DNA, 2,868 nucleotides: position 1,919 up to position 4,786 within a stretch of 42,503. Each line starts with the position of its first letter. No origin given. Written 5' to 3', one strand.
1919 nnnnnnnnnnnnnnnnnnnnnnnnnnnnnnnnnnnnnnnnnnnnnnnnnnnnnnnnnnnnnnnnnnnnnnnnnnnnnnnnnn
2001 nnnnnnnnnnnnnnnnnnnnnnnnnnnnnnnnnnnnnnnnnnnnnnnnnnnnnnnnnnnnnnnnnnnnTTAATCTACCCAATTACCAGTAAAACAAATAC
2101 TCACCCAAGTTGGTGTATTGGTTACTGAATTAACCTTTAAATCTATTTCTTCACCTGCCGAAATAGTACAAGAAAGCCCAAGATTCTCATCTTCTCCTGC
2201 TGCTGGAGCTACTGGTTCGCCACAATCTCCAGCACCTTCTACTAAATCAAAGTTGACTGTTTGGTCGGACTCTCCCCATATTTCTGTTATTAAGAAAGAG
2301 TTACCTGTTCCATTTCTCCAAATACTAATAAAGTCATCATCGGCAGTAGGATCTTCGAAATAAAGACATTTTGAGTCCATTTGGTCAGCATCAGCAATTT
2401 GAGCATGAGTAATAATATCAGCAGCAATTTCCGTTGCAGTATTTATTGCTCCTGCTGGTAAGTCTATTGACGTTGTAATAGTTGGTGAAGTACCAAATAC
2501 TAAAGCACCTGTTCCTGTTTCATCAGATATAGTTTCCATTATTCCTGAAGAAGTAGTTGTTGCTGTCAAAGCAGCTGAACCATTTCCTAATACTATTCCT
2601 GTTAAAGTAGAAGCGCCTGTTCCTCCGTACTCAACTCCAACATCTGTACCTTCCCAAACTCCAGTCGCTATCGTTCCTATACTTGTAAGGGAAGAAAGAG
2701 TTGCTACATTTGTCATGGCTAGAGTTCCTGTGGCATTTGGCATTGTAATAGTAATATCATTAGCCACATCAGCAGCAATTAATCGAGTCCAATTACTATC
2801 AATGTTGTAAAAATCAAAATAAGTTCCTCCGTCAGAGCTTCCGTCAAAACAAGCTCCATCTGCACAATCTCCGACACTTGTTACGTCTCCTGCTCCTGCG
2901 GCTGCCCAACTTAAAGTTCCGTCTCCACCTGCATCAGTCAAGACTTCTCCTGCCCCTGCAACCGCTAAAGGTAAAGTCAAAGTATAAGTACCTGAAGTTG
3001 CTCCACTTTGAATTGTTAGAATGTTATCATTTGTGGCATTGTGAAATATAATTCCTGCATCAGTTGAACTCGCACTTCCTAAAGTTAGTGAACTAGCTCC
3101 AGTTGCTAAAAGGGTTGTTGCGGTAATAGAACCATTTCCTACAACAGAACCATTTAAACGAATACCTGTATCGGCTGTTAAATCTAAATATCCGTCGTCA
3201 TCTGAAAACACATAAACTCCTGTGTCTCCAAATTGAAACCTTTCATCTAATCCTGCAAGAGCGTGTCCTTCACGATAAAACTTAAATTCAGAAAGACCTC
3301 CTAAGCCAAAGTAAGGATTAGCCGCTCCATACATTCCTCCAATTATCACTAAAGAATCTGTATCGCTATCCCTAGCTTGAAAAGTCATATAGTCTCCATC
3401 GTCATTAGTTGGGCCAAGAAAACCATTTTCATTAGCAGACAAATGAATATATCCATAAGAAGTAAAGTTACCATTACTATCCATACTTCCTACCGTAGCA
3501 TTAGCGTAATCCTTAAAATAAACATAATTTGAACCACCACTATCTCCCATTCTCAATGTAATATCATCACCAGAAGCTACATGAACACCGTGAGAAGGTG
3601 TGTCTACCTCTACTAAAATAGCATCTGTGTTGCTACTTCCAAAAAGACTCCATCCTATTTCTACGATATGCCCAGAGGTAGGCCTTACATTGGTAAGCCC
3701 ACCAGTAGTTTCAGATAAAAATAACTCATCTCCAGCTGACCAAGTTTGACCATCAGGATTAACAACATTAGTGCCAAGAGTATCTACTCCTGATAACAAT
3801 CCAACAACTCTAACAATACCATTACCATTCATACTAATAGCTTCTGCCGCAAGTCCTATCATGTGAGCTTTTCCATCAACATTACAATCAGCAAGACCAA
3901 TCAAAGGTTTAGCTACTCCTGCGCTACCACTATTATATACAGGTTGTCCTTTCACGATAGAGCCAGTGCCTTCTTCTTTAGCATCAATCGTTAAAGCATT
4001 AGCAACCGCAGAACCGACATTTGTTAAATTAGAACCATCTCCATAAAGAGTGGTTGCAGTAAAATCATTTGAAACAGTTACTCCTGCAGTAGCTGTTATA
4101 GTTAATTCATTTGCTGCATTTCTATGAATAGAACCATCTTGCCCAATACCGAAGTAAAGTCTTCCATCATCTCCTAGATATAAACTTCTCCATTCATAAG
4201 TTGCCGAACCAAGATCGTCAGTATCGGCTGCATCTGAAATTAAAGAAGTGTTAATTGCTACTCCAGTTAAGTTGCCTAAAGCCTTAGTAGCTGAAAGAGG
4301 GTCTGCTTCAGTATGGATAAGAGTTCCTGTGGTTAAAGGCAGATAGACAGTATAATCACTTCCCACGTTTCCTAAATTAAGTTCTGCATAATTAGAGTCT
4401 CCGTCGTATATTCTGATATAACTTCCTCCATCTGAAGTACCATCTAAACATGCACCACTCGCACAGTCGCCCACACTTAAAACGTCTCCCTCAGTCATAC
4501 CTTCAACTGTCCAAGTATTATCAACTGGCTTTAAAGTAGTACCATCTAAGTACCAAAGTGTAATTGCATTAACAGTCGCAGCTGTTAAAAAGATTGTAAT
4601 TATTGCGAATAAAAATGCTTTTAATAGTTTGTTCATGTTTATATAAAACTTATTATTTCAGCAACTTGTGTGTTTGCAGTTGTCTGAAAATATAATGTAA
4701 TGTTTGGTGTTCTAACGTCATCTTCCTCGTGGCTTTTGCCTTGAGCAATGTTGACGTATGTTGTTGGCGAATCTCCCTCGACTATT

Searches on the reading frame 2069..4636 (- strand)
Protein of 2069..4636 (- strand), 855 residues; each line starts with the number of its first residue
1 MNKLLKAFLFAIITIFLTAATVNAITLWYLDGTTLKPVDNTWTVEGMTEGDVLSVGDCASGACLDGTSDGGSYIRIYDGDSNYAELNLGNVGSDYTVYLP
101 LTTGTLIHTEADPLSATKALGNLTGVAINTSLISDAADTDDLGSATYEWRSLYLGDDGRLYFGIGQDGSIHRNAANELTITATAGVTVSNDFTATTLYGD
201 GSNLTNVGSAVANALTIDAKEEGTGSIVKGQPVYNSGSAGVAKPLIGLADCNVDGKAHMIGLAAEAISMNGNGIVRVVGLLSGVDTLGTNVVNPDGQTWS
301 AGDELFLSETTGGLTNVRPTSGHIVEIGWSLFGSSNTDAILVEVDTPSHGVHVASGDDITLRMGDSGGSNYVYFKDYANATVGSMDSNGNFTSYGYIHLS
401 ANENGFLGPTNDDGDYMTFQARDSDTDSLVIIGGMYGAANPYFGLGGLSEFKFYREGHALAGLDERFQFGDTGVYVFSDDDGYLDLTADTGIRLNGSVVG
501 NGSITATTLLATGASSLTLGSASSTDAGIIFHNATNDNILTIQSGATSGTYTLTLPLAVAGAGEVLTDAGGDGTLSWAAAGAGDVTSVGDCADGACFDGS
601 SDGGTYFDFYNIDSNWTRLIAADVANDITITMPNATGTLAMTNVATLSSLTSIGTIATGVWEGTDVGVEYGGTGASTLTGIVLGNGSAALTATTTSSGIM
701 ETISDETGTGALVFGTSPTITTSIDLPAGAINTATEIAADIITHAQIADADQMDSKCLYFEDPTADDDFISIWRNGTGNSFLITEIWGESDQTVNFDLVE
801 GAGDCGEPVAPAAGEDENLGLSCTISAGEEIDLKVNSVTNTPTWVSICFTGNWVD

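Call 10: search_protein_families(library=phrogs, max_evalue=0.001, proteins=[window:2069-4636:-])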
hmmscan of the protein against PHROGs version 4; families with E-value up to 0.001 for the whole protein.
window:2069-4636:- (855 aa): 0 families

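Call 23: search_protein_families(library=pfam, max_evalue=0.01, proteins=[window:2069-4636:-])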
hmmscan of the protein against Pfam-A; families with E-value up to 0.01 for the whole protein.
window:2069-4636:- (855 aa): 0 families

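Call 94: search_solved_structures(query=window:2069-4636:-, max_evalue=0.01)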
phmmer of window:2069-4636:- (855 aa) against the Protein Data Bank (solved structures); distinct sequences matched with E-value up to 0.01: 0.
